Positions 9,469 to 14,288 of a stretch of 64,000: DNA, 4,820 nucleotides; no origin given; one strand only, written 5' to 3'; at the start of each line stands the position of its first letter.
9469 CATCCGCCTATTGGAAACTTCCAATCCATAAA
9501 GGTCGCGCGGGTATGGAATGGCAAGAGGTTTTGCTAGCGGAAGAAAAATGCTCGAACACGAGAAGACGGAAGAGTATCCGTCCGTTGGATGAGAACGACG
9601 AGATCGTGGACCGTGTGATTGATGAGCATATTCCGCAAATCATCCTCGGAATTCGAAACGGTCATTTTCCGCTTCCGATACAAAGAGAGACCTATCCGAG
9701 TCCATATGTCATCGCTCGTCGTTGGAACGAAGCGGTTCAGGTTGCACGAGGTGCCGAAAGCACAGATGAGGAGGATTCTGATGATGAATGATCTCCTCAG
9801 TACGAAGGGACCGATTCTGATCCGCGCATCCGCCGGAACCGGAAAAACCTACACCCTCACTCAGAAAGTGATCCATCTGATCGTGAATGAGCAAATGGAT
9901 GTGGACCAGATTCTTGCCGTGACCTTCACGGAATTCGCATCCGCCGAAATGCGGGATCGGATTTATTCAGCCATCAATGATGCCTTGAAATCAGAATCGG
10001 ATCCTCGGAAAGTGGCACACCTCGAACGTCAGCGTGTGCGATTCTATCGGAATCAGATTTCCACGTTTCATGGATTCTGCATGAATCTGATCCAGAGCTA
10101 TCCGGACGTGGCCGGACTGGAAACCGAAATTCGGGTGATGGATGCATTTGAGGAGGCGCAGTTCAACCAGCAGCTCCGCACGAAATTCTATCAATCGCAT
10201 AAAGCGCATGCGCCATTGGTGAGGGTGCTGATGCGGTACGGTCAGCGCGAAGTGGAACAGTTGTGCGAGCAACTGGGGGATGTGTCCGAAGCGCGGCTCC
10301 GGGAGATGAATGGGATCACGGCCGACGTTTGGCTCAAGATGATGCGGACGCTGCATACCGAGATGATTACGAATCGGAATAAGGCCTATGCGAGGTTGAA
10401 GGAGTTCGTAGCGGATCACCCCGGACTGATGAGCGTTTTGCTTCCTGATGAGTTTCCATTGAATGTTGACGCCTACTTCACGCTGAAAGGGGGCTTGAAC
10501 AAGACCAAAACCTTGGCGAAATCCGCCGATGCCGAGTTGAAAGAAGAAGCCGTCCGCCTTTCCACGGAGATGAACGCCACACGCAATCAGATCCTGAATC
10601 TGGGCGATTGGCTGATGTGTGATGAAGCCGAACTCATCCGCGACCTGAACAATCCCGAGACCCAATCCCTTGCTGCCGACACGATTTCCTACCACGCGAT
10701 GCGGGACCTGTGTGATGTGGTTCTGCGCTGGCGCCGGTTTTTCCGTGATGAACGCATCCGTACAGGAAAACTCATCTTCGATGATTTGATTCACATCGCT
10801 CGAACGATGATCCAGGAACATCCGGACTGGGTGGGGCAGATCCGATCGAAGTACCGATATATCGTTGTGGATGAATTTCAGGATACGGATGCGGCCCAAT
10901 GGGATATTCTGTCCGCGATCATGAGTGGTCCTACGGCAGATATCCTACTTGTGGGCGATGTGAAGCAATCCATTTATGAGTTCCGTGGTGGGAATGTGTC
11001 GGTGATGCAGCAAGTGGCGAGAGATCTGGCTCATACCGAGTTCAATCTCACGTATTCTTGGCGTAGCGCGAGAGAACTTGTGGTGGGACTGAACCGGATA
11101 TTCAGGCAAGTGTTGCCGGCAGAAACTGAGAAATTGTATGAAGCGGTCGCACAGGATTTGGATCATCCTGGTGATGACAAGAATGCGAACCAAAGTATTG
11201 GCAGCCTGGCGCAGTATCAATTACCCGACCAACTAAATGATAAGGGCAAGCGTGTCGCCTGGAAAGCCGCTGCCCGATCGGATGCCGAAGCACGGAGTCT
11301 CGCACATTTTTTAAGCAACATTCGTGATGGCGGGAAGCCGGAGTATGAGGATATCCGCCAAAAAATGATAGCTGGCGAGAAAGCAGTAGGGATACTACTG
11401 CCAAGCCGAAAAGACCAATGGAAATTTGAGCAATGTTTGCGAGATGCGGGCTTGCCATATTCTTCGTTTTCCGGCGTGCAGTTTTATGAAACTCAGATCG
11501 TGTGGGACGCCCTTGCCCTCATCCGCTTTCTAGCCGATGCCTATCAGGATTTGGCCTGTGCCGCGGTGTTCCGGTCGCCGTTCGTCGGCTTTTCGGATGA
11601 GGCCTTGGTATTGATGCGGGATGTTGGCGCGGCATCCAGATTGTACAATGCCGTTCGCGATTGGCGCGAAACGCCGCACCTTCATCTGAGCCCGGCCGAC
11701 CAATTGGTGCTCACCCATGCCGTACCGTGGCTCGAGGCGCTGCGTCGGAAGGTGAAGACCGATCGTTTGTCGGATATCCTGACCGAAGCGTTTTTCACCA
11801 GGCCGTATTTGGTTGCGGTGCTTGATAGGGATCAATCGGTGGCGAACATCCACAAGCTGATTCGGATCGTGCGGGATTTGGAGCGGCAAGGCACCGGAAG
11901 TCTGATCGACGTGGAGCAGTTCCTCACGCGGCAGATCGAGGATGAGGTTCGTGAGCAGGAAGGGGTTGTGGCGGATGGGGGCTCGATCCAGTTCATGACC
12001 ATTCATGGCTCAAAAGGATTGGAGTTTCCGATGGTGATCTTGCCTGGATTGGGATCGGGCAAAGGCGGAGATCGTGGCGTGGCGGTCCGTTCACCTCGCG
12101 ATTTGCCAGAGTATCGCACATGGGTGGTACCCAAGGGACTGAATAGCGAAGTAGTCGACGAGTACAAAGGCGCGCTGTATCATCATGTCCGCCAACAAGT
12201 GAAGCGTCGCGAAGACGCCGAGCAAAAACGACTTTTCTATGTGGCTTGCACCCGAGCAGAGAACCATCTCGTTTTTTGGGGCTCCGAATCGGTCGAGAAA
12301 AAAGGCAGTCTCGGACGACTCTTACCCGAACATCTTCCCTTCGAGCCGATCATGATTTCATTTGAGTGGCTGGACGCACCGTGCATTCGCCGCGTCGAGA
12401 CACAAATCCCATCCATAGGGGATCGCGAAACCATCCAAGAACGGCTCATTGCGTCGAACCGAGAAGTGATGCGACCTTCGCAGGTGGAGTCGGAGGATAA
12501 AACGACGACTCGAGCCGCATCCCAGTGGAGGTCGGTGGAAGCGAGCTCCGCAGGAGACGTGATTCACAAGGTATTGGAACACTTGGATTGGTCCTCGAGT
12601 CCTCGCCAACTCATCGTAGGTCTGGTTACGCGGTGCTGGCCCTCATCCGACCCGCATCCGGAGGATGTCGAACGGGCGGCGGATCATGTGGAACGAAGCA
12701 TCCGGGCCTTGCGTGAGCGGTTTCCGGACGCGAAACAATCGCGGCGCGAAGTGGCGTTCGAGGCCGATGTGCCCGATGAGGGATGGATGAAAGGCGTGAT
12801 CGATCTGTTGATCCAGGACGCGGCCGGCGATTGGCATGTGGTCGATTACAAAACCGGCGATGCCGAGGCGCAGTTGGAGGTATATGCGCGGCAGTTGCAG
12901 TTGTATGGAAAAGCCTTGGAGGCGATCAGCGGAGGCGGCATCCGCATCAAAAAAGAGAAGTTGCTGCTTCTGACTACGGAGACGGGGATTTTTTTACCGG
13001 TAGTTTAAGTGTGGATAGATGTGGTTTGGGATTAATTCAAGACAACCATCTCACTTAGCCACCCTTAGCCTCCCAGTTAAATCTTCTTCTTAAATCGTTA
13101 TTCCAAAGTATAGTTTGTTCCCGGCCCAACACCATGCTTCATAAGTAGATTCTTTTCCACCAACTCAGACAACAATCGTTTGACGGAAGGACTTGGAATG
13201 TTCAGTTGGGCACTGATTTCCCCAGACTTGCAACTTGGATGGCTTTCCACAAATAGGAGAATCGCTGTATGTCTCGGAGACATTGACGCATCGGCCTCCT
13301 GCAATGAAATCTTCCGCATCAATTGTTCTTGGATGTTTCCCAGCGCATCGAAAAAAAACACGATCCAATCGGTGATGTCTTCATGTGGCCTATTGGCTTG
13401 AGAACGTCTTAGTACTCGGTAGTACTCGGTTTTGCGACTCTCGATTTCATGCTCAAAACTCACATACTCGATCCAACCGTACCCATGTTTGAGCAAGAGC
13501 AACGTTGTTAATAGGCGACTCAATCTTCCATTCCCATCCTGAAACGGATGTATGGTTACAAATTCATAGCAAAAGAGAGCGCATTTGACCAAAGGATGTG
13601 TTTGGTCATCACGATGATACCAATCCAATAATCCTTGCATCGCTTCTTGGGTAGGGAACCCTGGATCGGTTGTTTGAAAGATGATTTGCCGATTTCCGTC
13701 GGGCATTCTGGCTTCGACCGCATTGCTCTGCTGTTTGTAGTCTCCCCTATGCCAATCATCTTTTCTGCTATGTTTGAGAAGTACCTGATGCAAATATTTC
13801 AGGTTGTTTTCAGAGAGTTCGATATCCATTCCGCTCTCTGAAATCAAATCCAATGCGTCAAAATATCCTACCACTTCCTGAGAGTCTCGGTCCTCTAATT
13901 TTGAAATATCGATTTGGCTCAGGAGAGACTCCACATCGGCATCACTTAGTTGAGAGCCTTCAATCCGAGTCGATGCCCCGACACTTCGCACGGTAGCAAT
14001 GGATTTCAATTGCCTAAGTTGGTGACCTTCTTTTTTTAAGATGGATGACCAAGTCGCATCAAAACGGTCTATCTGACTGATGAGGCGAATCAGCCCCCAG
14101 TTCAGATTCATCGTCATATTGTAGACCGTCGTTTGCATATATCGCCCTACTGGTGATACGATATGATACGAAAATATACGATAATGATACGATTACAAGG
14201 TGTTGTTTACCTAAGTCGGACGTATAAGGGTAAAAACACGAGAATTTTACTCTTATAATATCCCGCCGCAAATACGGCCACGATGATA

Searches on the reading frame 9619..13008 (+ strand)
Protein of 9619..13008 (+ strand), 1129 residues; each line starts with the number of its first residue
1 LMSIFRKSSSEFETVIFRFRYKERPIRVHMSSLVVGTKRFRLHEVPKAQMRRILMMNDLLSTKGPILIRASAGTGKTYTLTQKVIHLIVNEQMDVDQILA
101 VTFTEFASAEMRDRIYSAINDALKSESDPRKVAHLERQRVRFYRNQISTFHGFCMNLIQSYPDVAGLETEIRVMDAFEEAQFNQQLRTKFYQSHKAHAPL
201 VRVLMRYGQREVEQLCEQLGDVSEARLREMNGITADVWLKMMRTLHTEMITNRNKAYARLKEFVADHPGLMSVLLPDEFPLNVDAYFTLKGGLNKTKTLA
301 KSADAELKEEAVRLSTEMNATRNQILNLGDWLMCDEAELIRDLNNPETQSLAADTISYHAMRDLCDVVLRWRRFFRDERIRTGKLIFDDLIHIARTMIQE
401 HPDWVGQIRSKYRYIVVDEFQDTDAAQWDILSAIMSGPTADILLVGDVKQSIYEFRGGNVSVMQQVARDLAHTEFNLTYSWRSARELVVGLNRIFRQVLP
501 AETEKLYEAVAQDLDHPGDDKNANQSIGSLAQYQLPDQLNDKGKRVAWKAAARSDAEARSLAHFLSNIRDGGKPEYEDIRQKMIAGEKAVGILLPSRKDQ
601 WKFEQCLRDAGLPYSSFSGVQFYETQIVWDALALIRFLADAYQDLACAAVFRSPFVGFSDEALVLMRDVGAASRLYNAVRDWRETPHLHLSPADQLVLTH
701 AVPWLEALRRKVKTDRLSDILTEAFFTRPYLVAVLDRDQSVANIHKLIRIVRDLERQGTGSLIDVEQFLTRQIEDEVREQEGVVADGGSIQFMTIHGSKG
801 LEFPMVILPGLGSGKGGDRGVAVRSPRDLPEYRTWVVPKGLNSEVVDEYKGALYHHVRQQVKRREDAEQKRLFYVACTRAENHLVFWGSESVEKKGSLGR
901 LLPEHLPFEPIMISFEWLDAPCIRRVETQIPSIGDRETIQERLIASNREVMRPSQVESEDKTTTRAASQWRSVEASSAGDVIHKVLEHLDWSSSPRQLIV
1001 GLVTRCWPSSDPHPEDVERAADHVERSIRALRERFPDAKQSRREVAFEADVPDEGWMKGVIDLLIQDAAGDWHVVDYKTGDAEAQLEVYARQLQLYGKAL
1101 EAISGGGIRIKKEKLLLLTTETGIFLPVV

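Call 81: search_protein_families(library=pfam, proteins=[window:9619-13008:+], max_evalue=0.00001)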
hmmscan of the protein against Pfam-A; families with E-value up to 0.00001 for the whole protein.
window:9619-13008:+ (1129 aa): 6 families
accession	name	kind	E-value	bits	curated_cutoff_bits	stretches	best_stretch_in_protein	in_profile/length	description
PF00580.27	UvrD-helicase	-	2.5e-53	181.9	23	1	60-469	10-269/271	UvrD/REP helicase N-terminal domain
PF13361.12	UvrD_C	-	6.5e-25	88.7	25.6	1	713-886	228-345/350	UvrD-like helicase C-terminal domain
PF13245.12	AAA_19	-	2.2e-18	67.1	25.1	1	62-456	10-134/134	AAA domain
PF12705.13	PDDEXK_1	-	4.6e-14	53.4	22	1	972-1103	31-172/247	PD-(D/E)XK nuclease superfamily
PF13538.12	UvrD_C_2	-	1.2e-07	31.9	27.4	0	792-809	4-23/52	UvrD-like helicase C-terminal domain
PF13604.12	AAA_30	-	1.2e-06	28.9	27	0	401-464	81-141/191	AAA domain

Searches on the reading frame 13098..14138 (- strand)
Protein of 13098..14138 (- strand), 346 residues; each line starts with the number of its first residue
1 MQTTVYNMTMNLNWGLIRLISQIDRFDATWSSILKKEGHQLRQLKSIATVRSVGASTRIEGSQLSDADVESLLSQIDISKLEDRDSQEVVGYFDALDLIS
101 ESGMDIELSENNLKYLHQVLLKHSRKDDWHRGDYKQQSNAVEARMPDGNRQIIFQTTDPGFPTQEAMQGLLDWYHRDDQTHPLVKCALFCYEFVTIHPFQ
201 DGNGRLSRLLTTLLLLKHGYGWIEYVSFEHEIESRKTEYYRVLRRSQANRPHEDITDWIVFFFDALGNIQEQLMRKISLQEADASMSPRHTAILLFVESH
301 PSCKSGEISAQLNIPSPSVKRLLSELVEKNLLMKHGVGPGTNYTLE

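Call 81: search_protein_families(library=pfam, proteins=[window:13098-14138:-], max_evalue=0.00001)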
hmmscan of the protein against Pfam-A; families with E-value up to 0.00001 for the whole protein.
window:13098-14138:- (346 aa): 2 families
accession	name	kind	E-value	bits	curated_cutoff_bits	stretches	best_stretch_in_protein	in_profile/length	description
PF02661.23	Fic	-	5.1e-18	66.1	24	1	108-215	2-93/93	Fic/DOC family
PF12802.13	MarR_2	-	7.3e-06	26.5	27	0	286-332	3-50/61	MarR family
